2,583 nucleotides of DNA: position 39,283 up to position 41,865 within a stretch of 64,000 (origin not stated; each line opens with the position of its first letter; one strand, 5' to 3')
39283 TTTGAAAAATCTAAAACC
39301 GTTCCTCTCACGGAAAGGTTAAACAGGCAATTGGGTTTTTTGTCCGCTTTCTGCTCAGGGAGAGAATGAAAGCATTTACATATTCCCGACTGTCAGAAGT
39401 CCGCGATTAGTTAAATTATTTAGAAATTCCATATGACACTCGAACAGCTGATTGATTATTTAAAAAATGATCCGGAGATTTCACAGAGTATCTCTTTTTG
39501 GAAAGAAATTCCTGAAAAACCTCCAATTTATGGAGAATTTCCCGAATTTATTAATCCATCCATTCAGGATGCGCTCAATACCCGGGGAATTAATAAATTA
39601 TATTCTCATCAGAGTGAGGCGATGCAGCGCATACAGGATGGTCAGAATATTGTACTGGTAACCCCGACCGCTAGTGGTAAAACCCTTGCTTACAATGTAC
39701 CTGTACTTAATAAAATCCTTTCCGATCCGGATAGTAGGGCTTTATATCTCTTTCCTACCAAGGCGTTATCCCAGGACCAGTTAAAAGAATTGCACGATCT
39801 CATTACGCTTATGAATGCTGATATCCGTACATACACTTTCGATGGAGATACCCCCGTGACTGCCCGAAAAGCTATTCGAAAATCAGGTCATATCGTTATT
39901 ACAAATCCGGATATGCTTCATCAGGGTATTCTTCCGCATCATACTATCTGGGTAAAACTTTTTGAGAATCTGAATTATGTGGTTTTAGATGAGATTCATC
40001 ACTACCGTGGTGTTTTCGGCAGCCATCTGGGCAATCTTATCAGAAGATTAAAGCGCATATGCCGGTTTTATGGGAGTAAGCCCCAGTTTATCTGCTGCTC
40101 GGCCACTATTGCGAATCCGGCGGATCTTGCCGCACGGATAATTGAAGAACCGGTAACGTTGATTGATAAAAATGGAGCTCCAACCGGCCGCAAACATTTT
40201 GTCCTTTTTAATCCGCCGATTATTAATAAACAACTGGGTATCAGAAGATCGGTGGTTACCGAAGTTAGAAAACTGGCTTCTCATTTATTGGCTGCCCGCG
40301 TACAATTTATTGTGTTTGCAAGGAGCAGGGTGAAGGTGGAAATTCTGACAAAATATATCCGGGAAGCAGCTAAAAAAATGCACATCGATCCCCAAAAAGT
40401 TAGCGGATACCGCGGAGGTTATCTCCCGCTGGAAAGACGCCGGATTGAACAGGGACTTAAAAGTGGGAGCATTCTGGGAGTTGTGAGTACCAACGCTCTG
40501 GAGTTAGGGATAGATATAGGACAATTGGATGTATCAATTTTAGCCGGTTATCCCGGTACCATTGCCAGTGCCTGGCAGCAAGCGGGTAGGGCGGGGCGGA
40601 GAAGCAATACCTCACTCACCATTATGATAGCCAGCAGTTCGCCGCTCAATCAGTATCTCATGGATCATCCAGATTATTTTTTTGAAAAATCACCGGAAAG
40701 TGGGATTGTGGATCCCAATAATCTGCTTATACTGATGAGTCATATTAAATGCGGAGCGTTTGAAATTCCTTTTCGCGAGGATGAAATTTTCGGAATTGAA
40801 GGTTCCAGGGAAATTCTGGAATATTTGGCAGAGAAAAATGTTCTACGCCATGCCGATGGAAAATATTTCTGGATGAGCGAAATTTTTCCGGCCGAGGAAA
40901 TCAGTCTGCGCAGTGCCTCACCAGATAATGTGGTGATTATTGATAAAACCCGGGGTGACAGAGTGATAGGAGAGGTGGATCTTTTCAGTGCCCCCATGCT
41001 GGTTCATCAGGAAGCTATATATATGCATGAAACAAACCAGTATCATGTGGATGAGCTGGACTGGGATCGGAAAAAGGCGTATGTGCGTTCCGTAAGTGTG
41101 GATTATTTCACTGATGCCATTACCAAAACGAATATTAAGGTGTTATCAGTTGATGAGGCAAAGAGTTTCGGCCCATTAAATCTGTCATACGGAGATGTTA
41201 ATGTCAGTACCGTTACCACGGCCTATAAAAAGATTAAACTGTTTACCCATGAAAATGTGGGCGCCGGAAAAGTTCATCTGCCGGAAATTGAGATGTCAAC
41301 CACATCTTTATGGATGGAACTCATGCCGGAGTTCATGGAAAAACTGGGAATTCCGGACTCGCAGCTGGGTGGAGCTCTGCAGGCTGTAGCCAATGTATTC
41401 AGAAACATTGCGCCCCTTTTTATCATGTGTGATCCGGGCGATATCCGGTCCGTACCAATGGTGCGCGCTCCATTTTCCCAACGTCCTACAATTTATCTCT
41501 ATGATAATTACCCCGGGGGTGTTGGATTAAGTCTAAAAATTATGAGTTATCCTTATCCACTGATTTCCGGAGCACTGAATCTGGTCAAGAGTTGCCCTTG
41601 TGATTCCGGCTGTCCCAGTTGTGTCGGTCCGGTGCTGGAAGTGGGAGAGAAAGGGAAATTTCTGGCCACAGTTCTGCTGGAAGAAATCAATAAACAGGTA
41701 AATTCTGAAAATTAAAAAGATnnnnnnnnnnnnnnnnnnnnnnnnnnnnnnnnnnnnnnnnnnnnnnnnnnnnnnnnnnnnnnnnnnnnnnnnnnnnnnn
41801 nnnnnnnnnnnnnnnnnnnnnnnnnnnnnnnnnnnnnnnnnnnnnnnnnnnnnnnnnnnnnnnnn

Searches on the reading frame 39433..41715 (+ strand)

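Call 14: search_protein_families(library=pfam, proteins=[window:39433-41715:+], max_evalue=0.00001)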
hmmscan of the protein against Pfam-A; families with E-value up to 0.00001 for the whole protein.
window:39433-41715:+ (760 aa): 5 families
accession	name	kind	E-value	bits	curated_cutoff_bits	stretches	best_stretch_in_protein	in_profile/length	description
PF00270.35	DEAD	-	5.3e-34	117.8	26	1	58-229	2-164/167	DEAD/DEAH box helicase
PF09369.15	MZB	-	2.2e-19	70.4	24.2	1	653-731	2-80/80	MrfA Zn-binding domain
PF00271.37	Helicase_C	-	1.3e-14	54.8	23.5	1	287-390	13-109/110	Helicase conserved C-terminal domain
PF22982.3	WHD_HRQ1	-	8.1e-11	43.3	27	1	426-495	1-70/70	ATP-dependent helicase HRQ1, winged helix domain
PF04851.21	ResIII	-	1.5e-07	31.9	22.5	1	55-193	3-139/164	Type III restriction enzyme, res subunit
